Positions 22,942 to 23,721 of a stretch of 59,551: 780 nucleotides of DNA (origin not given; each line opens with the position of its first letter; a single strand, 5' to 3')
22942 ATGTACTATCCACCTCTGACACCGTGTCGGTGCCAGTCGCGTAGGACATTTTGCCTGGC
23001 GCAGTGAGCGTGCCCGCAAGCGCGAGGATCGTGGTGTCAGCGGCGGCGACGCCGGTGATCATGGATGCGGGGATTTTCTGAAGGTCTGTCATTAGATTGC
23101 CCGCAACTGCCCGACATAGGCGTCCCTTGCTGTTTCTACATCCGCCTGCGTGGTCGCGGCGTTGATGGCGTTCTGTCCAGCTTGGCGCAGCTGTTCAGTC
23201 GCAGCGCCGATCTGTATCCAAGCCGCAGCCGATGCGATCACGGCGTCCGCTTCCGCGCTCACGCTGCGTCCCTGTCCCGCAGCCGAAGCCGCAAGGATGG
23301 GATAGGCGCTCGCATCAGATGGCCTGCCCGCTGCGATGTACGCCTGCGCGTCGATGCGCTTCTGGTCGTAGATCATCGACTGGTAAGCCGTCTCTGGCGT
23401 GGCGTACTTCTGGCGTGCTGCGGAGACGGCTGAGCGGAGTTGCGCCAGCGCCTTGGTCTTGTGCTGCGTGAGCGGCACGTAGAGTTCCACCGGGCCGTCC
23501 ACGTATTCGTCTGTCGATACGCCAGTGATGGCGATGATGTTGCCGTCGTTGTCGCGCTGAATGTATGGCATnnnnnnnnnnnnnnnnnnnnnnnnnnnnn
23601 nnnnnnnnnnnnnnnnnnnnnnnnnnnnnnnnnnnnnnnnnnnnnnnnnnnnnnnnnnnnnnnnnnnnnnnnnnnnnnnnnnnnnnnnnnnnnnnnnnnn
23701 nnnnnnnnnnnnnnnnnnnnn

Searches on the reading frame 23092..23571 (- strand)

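Call 46: search_protein_families(library=pfam, proteins=[window:23092-23571:-], max_evalue=0.01)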
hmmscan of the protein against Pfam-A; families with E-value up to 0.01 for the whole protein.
window:23092-23571:- (159 aa): 1 family
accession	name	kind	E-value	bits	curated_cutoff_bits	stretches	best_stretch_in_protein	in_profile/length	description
PF07564.17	DUF1542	-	0.0084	16.6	24.3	0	126-158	39-71/77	Domain of Unknown Function (DUF1542)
